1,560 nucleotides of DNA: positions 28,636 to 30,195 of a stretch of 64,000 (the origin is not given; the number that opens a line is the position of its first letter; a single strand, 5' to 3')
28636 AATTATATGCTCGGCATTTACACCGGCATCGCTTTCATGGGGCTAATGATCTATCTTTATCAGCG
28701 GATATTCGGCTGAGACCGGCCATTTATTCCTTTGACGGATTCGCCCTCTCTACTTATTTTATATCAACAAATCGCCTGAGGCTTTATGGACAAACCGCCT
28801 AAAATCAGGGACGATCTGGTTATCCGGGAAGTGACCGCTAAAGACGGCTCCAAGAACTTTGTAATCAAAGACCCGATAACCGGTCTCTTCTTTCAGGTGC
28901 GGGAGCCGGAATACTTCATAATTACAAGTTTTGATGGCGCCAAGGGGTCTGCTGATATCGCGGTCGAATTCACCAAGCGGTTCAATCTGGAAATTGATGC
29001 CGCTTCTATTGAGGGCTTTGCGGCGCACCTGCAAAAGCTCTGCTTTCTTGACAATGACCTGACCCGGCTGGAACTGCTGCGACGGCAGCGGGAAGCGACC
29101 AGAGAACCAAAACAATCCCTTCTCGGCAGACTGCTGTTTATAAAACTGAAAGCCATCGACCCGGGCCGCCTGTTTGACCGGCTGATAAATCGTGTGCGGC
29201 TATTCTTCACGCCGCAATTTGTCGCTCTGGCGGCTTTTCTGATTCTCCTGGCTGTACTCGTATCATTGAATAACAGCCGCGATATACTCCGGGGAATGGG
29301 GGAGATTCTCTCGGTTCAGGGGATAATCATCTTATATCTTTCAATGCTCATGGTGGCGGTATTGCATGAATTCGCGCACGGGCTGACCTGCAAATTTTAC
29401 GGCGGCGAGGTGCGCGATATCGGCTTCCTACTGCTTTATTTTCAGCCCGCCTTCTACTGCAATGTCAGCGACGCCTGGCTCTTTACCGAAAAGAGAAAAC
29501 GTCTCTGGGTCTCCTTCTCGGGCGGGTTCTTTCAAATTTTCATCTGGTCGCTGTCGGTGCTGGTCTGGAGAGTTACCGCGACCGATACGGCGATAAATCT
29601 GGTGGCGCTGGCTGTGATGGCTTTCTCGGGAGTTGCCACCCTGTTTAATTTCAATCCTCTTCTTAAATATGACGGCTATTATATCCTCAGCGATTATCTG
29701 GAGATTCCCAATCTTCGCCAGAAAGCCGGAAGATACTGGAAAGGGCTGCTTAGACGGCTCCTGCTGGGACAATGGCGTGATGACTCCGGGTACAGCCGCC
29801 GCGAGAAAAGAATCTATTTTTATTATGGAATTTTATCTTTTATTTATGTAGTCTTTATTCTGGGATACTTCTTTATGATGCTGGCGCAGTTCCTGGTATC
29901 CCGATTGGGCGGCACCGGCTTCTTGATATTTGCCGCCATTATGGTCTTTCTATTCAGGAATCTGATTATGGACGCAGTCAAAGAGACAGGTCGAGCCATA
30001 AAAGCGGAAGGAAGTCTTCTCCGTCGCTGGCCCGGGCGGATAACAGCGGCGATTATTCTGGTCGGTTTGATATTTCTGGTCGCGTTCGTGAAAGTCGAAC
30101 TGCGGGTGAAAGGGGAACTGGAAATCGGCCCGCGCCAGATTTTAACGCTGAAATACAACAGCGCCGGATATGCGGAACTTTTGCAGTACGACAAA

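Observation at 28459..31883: PqqD-like / M50 site-2 protease / HlyD adaptor fused in one polypeptide, with a tail-anchored zinc-ribbon microprotein upstream and no transporter or modifying enzyme nearby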

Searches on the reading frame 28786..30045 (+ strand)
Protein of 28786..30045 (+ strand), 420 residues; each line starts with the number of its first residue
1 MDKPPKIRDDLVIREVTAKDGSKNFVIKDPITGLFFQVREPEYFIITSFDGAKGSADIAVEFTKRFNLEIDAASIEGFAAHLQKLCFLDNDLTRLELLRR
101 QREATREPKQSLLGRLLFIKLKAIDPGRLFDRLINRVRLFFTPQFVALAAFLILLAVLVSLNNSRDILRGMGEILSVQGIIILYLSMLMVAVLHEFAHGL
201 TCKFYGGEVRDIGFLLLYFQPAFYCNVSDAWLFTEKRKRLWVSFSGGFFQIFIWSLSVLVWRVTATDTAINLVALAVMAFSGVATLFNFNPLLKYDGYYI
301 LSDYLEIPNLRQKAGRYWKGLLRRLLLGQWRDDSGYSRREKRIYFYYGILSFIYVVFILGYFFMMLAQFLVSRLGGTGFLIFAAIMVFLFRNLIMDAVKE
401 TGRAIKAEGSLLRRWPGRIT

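Call 50: search_protein_representatives(protein=window:28786-30045:+)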
Query: 420 residues. Proteins with E-value up to 0.001 (for the whole library): 11453; up to 1e-10: 7785; up to 1e-30: 2133. The best 150 are listed.
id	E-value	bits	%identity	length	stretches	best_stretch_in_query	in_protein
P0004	2.9e-178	609.9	65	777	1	1-416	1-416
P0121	4.9e-101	355.5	44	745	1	3-401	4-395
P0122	2.8e-96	339.8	41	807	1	2-418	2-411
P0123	6.1e-96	338.7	42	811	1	3-404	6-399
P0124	1.1e-95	337.9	42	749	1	5-394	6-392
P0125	6.0e-95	335.4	44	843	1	3-386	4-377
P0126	2.9e-94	333.2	44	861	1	5-394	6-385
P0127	7.0e-94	331.9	41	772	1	5-392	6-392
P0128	1.0e-93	331.4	42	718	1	5-395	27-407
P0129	4.7e-93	329.2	41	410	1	7-394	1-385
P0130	6.4e-93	328.8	42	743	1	4-399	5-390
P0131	7.5e-93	328.5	43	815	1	5-394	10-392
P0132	6.5e-91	322.1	39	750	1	25-414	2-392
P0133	9.7e-91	321.6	40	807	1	5-395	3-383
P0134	4.4e-90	319.4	41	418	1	2-389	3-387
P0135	5.2e-90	319.2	42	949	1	4-393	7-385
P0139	9.3e-89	315.0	42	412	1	5-395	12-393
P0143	3.5e-88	313.1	42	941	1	5-386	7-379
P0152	8.2e-85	302.1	44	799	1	5-375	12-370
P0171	6.0e-81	289.3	41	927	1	3-392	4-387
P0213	2.6e-73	264.1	38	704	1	2-399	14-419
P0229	5.6e-70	253.2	35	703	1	3-394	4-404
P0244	3.5e-68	247.3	37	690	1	4-388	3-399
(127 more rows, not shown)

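Call 54: list_cluster_members(proteins=[P0121, P0122, P0125, P0135, P0143, P0152, P0171, P0213, P0229, P0244])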
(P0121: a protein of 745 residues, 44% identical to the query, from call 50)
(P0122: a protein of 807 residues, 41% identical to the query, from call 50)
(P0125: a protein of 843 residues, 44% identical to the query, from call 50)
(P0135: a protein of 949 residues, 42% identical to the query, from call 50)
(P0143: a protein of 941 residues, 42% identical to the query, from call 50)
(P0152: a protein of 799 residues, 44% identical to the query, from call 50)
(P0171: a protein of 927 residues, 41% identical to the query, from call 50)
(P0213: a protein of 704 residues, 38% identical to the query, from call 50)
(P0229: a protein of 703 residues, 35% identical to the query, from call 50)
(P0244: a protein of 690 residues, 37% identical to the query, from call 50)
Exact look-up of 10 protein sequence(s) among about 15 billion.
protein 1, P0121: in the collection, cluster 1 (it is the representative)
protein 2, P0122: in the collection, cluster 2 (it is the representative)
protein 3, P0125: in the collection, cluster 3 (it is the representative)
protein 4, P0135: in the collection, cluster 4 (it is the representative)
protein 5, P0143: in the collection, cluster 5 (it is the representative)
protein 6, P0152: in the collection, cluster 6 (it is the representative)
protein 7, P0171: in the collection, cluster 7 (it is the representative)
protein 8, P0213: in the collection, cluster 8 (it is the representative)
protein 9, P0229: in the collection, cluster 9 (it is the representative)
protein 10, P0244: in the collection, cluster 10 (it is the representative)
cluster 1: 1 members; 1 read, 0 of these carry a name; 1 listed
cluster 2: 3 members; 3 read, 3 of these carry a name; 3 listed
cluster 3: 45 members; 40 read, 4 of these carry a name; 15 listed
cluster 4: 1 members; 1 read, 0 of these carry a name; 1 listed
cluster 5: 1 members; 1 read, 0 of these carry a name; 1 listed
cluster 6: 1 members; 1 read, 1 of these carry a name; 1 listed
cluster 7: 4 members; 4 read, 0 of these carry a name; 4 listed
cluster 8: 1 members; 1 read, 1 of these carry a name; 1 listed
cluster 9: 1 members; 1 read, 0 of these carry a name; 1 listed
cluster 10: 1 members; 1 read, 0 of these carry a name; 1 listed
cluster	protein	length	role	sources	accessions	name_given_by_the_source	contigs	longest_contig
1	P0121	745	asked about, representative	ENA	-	-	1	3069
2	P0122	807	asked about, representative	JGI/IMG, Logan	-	multidrug resistance efflux pump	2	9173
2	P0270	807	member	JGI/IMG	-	multidrug resistance efflux pump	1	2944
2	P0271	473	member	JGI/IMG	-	multidrug resistance efflux pump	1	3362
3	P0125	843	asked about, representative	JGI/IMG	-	-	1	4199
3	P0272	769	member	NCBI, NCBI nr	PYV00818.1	MAG: hypothetical protein DMG10_19490 [Acidobacteria bacterium] | MAG: hypothetical protein DMG10_19490 [Acidobacteriota bacterium]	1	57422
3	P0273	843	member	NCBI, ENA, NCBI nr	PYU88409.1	MAG: hypothetical protein DMG08_25555 [Acidobacteria bacterium] | MAG: hypothetical protein DMG08_25555 [Acidobacteriota bacterium]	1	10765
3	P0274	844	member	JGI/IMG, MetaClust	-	\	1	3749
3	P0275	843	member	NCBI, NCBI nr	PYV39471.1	MAG: hypothetical protein DMG09_09070 [Acidobacteria bacterium] | MAG: hypothetical protein DMG09_09070 [Acidobacteriota bacterium]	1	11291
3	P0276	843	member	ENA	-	-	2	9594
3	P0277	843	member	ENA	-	-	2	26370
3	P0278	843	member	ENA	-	-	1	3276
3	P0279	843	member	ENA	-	-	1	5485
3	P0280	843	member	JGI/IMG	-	-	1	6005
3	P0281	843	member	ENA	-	-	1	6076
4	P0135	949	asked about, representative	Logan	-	-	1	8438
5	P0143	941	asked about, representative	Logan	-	-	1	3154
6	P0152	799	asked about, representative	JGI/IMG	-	putative peptide zinc metalloprotease protein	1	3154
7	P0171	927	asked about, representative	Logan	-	-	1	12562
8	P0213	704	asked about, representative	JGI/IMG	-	putative peptide zinc metalloprotease protein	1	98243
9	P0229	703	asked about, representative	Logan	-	-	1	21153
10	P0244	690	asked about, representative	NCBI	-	-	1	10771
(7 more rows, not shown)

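Call 56: find_encoding_contigs(protein=P0272, flank=8000, max_places=1)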
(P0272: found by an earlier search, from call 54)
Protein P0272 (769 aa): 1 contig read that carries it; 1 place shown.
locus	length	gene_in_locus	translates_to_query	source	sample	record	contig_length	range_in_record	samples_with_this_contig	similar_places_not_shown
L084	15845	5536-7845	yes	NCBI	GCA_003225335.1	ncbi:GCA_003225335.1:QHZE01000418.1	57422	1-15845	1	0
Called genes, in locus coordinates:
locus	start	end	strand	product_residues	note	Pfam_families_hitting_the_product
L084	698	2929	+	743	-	PF03460:NIR_SIR_ferr, PF01077:NIR_SIR, PF03460:NIR_SIR_ferr, PF01077:NIR_SIR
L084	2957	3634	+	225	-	PF01507:PAPS_reduct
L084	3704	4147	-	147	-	PF06803:DUF1232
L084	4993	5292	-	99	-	-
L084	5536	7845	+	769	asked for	PF02163:Peptidase_M50 (faint), PF25917:BSH_RND (weak), PF25881:HH_YBHG (faint), PF25954:Beta-barrel_RND_2 (faint), PF25990:Beta-barrel_YknX (weak)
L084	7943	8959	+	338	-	-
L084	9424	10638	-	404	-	PF00989:PAS, PF08448:PAS_4, PF13426:PAS_9, PF08447:PAS_3, PF00989:PAS, PF08448:PAS_4, PF13426:PAS_9, PF01740:STAS, +3 more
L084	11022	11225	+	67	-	-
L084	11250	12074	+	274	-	PF00528:BPD_transp_1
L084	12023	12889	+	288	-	PF00005:ABC_tran, PF13304:AAA_21 (faint)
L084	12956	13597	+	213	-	-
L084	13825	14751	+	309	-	PF12974:Phosphonate-bd (weak)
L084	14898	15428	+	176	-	PF00691:OmpA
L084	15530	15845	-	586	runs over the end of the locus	PF01336:tRNA_anti-codon, PF00152:tRNA-synt_2, PF02938:GAD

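Call 57: find_encoding_contigs(protein=P0213, flank=8000, max_places=1)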
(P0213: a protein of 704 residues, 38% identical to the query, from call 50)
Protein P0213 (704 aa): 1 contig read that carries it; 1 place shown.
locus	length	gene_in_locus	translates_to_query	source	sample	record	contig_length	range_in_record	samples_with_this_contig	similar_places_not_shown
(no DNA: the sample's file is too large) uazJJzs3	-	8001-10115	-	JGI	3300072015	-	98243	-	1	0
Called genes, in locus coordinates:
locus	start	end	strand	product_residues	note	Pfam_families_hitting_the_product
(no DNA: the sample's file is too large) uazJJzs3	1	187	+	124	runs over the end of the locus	PF00072:Response_reg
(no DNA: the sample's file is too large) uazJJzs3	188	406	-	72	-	PF00072:Response_reg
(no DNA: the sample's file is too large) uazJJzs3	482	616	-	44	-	-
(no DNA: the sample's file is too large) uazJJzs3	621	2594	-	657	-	PF00672:HAMP, PF00512:HisKA, PF02518:HATPase_c, PF00072:Response_reg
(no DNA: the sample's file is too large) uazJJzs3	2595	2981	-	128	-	PF11127:YgaP-like_TM (weak)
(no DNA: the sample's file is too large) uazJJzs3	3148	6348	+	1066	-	PF00873:ACR_tran, PF03176:MMPL, PF02355:SecD_SecF_C (faint)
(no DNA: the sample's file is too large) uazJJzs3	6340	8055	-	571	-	PF02321:OEP (weak)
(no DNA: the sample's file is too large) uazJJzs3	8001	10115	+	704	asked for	PF02163:Peptidase_M50 (faint)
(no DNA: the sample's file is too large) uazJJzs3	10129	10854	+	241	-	PF00364:Biotin_lipoyl (faint), PF25917:BSH_RND, PF25973:BSH_CzcB (weak), PF25984:BSH_YknX (weak), PF25954:Beta-barrel_RND_2 (faint)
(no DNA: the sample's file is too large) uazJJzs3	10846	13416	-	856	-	PF01590:GAF, PF13185:GAF_2, PF13492:GAF_3 (weak), PF15714:SpoVT_C (faint), PF01590:GAF, PF13185:GAF_2, PF00364:Biotin_lipoyl (faint)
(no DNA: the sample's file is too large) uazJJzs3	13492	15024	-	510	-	PF02321:OEP (faint)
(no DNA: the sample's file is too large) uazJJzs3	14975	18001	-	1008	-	PF18938:aRib (faint), PF20596:pAdhesive_11 (faint)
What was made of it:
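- On HlyD / membrane-fusion (periplasmic adaptor) family: OEP genes are adjacent only in a distant homologue (call 57).
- A distant homologue (P0213) is flanked by two TolC-like OEP genes and a second adaptor (call 57). One distant homologue lies near an RND pump gene and OEP genes (call 57).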

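Call 58: find_encoding_contigs(protein=P0229, flank=8000, max_places=1)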
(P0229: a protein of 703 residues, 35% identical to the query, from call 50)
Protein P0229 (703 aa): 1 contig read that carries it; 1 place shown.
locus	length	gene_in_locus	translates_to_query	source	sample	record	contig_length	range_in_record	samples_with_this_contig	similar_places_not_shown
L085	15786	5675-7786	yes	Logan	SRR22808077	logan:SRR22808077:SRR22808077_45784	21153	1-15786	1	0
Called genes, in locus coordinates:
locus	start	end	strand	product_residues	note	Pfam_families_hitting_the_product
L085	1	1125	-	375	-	?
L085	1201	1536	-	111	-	PF00420:Oxidored_q2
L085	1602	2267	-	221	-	PF00499:Oxidored_q3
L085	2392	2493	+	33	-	-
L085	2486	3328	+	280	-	-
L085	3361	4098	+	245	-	PF02627:CMD (faint)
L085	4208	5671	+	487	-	PF25919:BSH_CusB (faint)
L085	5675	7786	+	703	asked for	PF02163:Peptidase_M50 (faint), PF25919:BSH_CusB (faint), PF25973:BSH_CzcB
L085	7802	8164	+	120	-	-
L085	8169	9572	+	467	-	PF07196:Flagellin_IN (weak)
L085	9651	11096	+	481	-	PF07196:Flagellin_IN (weak)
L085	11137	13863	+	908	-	-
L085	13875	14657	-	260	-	PF00551:Formyl_trans_N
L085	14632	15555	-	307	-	PF10096:DUF2334 (faint)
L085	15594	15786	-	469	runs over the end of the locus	-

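Call 59: find_encoding_contigs(protein=P0244, flank=8000, max_places=1)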
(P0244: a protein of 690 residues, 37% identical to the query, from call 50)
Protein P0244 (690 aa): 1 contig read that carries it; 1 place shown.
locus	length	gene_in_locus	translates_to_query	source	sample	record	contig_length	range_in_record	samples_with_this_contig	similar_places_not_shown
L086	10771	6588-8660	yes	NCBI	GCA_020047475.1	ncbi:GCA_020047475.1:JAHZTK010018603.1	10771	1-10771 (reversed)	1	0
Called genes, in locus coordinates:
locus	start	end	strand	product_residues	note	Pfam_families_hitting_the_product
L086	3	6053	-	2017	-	?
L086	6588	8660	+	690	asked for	PF02163:Peptidase_M50 (faint)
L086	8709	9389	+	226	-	PF00027:cNMP_binding, PF13545:HTH_Crp_2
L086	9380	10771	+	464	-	?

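Call 60: find_encoding_contigs(protein=P0171, flank=8000, max_places=1)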
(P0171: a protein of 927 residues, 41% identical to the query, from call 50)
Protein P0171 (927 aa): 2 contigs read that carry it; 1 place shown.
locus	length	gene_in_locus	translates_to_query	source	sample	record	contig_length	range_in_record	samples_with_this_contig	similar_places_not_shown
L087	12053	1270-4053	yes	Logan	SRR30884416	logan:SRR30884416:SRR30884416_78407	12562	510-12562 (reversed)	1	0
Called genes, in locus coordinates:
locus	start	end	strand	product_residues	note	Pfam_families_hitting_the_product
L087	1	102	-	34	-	?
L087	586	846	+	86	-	-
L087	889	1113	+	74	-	-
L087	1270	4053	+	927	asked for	PF02163:Peptidase_M50 (faint), PF25973:BSH_CzcB (weak), PF25881:HH_YBHG, PF25954:Beta-barrel_RND_2 (weak), PF25990:Beta-barrel_YknX (weak)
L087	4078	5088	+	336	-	-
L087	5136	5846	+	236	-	-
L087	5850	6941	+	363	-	PF02388:FemAB, PF13480:Acetyltransf_6, PF02388:FemAB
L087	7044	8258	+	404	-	PF13414:TPR_11 (faint), PF13431:TPR_17 (faint), PF14559:TPR_19 (faint), PF02018:CBM_4_9 (weak)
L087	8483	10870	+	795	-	PF07238:PilZ, PF03544:TonB_C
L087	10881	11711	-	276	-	-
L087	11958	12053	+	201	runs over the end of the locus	?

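Call 61: find_encoding_contigs(protein=P0139, flank=8000, max_places=1)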
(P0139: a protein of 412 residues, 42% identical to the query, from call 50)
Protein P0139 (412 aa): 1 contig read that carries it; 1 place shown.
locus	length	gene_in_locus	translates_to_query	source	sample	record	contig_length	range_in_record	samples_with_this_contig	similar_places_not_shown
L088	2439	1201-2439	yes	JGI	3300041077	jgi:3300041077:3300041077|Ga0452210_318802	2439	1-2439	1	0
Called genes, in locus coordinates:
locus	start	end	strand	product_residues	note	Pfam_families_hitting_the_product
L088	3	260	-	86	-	?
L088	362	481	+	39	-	-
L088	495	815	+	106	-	PF00578:AhpC-TSA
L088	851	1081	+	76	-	-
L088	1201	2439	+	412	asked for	PF02163:Peptidase_M50 (faint)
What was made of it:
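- Tried and rejected: The roughly 410-aa 'unfused' relatives are at least partly contig-end fragments, for example P0139 in L088 (call 61).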

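Call 78: search_protein_families(library=pfam, proteins=[L086:3-6053:-, L084:7943-8959:+, L085:4208-5671:+], max_evalue=0.001)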
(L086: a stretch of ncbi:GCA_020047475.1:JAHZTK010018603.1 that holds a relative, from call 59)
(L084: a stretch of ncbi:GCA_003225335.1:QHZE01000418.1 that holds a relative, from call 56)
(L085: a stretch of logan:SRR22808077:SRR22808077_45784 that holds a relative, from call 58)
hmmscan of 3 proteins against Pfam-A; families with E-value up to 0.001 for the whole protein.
L086:3-6053:- (2017 aa): 5 families
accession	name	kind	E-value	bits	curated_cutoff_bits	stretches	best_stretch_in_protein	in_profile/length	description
PF20606.3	DUF6799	-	5.9e-12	45.6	26.8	0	98-111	30-43/63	Domain of unknown function (DUF6799)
PF05526.16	R_equi_Vir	-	1.7e-07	31.7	25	0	183-209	86-110/177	Rhodococcus equi virulence-associated protein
PF07202.18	Tcp10_C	-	2.4e-06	27.5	36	0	1483-1496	17-30/35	T-complex protein 10 C-terminus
PF03921.20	ICAM_N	-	9.3e-05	22.5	21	0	1133-1158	8-33/91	Intercellular adhesion molecule (ICAM), N-terminal domain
PF17735.7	BslA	-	0.00025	21.5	38.7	0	1774-1796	28-50/121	Biofilm surface layer A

L084:7943-8959:+ (338 aa): 0 families

L085:4208-5671:+ (487 aa): 4 families
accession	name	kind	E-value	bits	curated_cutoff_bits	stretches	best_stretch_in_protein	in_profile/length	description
PF13437.12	HlyD_3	-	1.1e-08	36.1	22.2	1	339-444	2-95/106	HlyD family secretion protein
PF16576.10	HlyD_D23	-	1.1e-05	25.3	30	0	330-386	102-158/214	Barrel-sandwich domain of CusB or HlyD membrane-fusion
PF13533.13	Biotin_lipoyl_2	-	6.8e-05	23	29.8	0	344-361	8-25/32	Biotin-lipoyl like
PF00364.28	Biotin_lipoyl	-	0.0006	20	22.1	0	338-367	44-73/73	Biotin-requiring enzyme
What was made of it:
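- L085 has a second adaptor directly upstream (calls 58, 78).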
